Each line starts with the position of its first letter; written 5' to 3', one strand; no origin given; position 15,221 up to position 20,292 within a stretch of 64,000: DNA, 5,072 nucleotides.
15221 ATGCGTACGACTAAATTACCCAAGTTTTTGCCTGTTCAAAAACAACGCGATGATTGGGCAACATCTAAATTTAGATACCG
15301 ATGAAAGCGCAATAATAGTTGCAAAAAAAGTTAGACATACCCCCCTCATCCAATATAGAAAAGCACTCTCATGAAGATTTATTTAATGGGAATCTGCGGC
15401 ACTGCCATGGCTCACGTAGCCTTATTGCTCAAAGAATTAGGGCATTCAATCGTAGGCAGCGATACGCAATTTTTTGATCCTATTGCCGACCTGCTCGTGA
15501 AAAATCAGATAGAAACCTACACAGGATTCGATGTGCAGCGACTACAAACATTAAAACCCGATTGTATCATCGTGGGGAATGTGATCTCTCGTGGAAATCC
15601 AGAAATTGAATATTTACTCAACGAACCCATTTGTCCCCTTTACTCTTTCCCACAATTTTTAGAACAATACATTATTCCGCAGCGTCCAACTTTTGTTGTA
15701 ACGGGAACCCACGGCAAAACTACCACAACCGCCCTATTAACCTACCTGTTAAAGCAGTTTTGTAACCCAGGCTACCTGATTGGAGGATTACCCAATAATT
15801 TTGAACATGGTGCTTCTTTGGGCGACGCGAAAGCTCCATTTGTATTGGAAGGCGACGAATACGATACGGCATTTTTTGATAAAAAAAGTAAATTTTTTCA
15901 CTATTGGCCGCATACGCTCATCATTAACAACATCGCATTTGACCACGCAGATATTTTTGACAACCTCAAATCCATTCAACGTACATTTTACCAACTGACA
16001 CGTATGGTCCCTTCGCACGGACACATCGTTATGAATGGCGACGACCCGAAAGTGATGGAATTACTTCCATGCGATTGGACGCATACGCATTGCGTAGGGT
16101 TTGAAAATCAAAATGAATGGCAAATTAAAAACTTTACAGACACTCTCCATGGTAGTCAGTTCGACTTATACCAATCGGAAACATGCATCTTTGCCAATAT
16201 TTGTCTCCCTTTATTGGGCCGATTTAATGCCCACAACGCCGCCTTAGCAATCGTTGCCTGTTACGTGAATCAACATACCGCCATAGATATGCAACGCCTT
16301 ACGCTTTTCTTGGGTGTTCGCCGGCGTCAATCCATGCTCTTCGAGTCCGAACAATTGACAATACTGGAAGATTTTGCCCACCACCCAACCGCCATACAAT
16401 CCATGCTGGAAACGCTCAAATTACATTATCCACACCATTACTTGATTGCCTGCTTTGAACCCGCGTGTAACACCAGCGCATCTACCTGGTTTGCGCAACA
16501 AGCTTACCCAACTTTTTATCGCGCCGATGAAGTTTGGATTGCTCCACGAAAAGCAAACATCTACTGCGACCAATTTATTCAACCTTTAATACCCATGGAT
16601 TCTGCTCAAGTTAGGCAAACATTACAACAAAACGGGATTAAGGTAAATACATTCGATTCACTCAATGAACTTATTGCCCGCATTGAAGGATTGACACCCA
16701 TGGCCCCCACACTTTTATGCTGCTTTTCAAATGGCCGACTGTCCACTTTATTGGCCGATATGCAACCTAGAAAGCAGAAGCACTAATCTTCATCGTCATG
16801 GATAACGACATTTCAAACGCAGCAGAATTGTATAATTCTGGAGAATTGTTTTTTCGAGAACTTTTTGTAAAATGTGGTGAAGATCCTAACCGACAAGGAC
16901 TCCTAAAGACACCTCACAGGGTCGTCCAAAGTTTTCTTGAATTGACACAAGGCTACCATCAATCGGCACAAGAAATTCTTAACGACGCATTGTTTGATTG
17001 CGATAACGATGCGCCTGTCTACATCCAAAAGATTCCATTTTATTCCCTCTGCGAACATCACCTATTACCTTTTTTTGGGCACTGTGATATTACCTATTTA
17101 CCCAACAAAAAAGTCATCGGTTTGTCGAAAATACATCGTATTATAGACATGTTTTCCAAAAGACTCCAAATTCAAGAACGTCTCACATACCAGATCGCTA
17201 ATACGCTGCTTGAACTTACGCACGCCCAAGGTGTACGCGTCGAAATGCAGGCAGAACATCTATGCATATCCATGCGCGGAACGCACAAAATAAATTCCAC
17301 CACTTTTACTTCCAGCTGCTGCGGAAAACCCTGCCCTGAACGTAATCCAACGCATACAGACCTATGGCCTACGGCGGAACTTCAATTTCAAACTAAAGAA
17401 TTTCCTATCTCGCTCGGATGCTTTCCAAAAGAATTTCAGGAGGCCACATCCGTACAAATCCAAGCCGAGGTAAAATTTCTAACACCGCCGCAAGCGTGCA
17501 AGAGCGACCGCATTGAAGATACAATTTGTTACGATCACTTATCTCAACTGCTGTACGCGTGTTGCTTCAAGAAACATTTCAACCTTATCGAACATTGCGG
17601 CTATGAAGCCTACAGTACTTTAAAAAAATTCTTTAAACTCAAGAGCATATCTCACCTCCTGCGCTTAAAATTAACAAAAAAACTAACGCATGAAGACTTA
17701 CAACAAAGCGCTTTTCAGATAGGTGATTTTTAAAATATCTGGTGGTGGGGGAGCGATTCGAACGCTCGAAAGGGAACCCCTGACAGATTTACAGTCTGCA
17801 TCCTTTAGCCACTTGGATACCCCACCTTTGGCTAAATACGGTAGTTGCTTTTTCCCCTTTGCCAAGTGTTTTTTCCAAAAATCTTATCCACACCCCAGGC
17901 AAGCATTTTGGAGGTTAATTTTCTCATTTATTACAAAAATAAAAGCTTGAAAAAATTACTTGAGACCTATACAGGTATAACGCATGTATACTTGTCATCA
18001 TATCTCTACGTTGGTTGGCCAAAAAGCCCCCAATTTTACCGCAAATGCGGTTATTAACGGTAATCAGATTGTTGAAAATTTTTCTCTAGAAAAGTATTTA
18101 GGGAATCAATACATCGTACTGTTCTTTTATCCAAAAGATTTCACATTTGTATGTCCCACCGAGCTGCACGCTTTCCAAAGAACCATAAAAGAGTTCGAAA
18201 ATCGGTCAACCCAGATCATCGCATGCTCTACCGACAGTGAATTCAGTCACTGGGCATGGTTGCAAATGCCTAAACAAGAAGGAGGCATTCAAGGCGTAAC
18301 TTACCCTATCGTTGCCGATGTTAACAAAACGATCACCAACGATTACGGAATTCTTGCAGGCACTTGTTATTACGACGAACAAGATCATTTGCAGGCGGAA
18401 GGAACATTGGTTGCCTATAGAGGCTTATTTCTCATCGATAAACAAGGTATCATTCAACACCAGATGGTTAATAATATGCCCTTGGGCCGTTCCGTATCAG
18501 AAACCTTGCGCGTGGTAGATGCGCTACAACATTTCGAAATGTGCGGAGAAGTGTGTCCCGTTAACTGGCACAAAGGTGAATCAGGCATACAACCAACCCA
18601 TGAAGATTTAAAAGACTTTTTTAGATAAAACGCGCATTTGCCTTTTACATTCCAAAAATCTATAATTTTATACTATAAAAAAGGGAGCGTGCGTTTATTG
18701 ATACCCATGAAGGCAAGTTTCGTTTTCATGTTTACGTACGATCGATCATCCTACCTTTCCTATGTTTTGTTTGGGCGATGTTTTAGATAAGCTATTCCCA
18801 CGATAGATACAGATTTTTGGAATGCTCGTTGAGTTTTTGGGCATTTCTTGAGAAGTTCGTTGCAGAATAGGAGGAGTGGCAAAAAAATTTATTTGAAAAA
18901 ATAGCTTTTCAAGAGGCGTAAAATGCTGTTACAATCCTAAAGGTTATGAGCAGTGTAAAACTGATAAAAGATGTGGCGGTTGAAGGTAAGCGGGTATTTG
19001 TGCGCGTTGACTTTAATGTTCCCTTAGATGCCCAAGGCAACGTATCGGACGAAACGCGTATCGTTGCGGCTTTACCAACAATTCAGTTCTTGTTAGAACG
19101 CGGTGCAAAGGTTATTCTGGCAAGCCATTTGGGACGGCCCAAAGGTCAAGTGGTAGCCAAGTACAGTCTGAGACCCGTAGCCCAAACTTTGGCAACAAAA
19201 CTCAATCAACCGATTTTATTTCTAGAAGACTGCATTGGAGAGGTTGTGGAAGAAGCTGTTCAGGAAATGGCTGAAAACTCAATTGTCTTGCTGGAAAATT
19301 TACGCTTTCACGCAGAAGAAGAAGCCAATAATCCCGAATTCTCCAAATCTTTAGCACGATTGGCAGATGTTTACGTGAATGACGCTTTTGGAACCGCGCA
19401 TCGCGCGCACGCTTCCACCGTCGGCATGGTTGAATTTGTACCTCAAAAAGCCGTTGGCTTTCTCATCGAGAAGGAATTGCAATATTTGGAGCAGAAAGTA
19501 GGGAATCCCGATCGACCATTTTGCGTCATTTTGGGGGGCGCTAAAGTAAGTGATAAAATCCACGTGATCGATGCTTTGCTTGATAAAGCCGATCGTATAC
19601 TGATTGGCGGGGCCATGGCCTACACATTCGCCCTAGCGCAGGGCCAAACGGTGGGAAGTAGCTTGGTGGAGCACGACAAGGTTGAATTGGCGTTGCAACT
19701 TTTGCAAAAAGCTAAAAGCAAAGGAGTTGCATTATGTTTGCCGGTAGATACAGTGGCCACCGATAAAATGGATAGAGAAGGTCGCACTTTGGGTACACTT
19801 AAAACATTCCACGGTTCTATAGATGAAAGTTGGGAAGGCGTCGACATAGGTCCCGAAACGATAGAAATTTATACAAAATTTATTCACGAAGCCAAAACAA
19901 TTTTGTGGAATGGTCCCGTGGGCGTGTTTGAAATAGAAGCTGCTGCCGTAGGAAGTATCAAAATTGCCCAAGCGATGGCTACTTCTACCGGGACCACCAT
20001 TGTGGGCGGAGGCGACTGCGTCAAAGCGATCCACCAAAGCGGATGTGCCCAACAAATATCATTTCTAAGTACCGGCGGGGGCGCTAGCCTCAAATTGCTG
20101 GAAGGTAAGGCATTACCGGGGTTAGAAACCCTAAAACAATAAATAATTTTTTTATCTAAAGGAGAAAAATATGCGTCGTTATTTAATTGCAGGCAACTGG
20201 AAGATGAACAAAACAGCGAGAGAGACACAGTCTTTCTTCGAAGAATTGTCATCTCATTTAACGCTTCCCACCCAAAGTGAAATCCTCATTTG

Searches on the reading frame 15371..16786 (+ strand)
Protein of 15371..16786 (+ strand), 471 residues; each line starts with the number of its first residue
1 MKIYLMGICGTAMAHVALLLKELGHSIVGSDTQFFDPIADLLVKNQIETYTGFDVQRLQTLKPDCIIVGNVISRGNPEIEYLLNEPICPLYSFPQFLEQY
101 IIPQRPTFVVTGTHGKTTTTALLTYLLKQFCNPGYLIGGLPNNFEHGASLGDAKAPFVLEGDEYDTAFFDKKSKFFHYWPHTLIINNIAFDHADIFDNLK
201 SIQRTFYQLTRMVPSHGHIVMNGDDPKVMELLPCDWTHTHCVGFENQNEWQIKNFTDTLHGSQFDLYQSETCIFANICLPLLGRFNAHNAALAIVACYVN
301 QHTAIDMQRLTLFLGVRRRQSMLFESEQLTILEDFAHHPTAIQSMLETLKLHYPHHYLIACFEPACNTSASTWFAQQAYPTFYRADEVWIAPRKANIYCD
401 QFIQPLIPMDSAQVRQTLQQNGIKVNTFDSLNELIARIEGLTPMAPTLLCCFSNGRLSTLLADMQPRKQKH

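Call 58: search_protein_families(library=pfam, proteins=[window:15371-16786:+], max_evalue=0.00001)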
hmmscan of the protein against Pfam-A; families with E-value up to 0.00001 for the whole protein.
window:15371-16786:+ (471 aa): 3 families
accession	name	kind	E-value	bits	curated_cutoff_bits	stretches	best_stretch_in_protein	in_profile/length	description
PF08245.18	Mur_ligase_M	-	1.7e-25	90.6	24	1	110-296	1-199/200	Mur ligase middle domain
PF01225.30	Mur_ligase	-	3.6e-10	40.5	21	1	2-100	1-90/95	Mur ligase family, catalytic domain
PF02875.26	Mur_ligase_C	-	1.8e-06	29.3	28.4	1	322-441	5-115/127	Mur ligase, glutamate ligase domain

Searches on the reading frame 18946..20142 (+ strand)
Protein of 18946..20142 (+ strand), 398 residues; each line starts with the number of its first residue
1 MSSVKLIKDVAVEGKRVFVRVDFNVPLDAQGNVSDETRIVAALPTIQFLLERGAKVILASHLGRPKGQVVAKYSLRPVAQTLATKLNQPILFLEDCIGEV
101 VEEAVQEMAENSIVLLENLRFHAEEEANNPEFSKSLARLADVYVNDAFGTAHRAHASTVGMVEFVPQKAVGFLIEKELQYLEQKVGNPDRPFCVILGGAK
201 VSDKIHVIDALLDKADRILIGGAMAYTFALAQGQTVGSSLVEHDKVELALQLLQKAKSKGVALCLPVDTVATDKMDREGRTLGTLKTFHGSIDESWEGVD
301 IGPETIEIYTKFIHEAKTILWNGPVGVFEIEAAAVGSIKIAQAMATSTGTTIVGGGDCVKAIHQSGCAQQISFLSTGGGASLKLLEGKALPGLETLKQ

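Call 58: search_protein_families(library=pfam, proteins=[window:18946-20142:+], max_evalue=0.00001)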
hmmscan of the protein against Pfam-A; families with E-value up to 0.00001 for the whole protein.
window:18946-20142:+ (398 aa): 1 family
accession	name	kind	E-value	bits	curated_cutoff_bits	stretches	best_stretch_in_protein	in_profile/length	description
PF00162.24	PGK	-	4.4e-154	513.5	27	1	7-388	1-379/379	Phosphoglycerate kinase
